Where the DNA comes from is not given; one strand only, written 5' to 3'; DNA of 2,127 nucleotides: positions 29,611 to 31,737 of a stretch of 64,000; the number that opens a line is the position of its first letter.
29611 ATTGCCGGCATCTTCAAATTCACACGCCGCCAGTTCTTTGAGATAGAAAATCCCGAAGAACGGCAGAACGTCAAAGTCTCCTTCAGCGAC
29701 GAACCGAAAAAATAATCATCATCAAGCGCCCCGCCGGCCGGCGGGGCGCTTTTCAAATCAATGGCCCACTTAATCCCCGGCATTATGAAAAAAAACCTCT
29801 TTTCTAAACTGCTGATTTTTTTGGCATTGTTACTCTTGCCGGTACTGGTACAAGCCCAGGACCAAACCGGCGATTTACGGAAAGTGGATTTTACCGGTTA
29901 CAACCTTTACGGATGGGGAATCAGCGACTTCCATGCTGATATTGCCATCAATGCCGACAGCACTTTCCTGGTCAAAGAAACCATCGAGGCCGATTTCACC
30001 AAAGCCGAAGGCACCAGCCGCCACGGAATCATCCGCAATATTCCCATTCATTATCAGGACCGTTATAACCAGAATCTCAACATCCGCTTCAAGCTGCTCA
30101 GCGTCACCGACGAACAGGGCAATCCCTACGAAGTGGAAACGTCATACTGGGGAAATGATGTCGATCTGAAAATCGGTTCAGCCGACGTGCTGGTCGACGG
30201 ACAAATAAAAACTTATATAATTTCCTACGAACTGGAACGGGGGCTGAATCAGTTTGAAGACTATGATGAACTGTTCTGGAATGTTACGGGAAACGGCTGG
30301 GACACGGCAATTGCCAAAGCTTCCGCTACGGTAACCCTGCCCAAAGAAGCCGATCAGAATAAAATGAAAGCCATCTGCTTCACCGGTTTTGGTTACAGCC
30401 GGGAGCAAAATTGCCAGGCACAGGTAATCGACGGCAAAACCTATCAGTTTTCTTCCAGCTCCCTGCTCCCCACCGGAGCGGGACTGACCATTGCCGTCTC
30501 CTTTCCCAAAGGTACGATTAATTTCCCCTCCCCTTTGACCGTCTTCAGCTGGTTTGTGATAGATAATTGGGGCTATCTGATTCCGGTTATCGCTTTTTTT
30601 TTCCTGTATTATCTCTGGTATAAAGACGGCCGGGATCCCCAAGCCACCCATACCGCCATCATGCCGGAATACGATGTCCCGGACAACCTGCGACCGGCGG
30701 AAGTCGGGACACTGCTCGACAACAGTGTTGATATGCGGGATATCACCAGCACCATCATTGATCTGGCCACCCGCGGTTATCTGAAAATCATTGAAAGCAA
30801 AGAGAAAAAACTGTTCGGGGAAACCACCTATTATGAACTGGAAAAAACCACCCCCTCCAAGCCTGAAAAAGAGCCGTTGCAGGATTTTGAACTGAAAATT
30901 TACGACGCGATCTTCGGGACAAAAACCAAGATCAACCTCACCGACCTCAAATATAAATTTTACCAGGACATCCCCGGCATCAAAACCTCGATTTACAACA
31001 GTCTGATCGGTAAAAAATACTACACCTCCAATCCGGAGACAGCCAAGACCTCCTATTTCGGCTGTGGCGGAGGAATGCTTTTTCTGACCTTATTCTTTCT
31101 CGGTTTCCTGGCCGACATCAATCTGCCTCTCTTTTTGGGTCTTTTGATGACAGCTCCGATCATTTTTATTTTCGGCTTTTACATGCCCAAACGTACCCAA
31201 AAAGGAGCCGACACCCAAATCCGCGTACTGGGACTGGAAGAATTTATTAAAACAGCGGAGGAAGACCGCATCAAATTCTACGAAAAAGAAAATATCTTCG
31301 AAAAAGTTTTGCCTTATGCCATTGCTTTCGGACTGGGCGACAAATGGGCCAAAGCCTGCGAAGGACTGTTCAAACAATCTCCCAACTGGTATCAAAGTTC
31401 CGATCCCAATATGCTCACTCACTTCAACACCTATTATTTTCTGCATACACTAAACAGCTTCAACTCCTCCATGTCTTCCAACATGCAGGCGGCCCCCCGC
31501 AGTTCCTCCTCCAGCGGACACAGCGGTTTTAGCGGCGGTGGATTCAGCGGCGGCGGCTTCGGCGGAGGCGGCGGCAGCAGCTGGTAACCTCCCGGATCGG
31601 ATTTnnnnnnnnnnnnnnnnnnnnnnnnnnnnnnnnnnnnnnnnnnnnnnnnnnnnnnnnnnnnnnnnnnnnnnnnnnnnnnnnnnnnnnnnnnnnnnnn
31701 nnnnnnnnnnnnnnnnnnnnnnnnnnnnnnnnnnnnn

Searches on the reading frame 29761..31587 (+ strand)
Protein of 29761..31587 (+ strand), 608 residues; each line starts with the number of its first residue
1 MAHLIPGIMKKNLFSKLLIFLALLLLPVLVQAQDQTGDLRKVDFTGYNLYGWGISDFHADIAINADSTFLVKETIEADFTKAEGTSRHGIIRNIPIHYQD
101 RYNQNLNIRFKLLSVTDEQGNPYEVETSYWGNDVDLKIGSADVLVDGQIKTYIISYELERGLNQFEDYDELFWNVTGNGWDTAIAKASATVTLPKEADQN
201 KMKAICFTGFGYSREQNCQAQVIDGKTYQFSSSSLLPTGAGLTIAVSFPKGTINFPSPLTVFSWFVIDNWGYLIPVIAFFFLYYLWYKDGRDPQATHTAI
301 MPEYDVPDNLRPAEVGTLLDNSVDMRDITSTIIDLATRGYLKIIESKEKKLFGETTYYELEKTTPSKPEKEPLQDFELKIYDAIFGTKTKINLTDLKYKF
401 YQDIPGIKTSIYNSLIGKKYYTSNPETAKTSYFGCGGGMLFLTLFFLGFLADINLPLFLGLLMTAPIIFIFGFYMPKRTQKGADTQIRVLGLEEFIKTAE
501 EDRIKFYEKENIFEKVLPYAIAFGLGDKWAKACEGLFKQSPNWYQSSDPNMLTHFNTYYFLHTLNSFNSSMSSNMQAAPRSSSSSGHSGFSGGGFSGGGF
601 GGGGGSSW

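Call 8: search_protein_families(library=pfam, proteins=[window:29761-31587:+], max_evalue=0.01)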
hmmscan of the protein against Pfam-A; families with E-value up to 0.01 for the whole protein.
window:29761-31587:+ (608 aa): 2 families
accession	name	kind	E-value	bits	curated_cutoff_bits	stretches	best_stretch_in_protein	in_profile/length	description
PF20990.2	DUF2207_C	-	3.7e-41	141.9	33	1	303-532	5-246/247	Predicted membrane protein (DUF2207) C-terminal domain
PF09972.14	DUF2207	-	3.4e-28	99.4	24.4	1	54-248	2-172/172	Predicted membrane protein (DUF2207) N-terminal domain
